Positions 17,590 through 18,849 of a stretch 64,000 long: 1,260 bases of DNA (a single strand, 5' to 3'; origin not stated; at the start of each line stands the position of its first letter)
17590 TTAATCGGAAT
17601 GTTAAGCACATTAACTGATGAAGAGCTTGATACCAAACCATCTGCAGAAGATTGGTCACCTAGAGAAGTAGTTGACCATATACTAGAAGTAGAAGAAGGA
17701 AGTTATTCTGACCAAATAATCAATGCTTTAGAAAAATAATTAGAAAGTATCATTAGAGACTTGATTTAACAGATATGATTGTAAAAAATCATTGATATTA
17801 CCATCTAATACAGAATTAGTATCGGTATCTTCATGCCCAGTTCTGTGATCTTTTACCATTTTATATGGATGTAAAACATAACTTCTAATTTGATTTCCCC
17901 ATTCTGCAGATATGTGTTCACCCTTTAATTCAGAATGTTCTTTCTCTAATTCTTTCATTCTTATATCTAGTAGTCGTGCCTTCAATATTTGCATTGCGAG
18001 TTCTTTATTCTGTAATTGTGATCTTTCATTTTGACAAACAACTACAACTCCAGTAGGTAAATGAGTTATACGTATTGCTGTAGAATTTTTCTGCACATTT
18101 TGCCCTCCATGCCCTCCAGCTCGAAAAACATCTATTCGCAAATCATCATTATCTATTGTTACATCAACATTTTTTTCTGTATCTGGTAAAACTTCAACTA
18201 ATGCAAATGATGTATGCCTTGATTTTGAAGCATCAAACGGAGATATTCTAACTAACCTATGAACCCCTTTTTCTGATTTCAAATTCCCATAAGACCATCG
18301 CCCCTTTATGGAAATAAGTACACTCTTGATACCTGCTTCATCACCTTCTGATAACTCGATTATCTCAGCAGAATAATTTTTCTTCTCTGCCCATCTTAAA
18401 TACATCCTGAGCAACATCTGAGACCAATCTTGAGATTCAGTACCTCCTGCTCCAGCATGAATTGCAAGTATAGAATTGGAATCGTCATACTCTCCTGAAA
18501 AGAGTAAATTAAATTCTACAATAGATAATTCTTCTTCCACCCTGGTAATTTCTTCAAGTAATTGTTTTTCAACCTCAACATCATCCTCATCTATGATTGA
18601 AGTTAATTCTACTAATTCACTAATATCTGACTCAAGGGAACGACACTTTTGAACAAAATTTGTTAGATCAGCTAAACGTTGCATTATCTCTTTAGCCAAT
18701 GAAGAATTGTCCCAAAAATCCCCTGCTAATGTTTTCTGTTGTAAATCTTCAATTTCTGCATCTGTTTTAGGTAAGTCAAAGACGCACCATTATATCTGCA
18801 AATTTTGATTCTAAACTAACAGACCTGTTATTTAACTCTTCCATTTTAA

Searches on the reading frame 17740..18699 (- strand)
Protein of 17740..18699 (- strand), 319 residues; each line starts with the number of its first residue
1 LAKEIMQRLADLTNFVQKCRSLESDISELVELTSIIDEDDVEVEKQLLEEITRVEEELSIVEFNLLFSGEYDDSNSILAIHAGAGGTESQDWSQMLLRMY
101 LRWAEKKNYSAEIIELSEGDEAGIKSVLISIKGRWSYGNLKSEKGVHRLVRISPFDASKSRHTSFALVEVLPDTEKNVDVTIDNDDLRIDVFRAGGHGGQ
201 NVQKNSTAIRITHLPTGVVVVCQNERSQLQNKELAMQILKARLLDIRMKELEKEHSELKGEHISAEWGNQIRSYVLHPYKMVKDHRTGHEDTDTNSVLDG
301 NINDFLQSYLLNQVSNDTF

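Call 4: search_protein_families(library=pfam, proteins=[window:17740-18699:-], max_evalue=0.01)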
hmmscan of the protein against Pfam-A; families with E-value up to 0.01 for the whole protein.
window:17740-18699:- (319 aa): 2 families
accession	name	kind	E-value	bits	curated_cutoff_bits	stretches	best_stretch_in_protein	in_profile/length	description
PF03462.23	PCRF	-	3e-50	171.2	24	1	2-168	24-194/194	PCRF domain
PF00472.26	RF-1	-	5.6e-39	133.1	35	1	177-286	2-116/116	RF-1 domain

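Call 5: search_protein_families(library=ncbifam, proteins=[window:17740-18699:-], max_evalue=0.01)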
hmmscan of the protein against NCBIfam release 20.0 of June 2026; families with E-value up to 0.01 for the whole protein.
window:17740-18699:- (319 aa): 5 families
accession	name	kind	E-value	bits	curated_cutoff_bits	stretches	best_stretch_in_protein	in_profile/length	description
TIGR00020.2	prfB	exception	5.9e-133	443.2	370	1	2-310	43-352/353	peptide chain release factor 2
NF001859.2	PRK00591.1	equivalog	6.1e-76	255.8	400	1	3-310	28-339/347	peptide chain release factor 1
TIGR00019.1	prfA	equivalog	4.9e-73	246.1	423.25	1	3-311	37-348/361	peptide chain release factor 1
TIGR03072.1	release_prfH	equivalog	1.9e-31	109.2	166.65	1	78-274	3-195/200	peptide chain release factor H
NF006718.0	PRK09256.1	equivalog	5e-09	36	100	1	178-212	8-42/140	alternative ribosome rescue aminoacyl-tRNA hydrolase ArfB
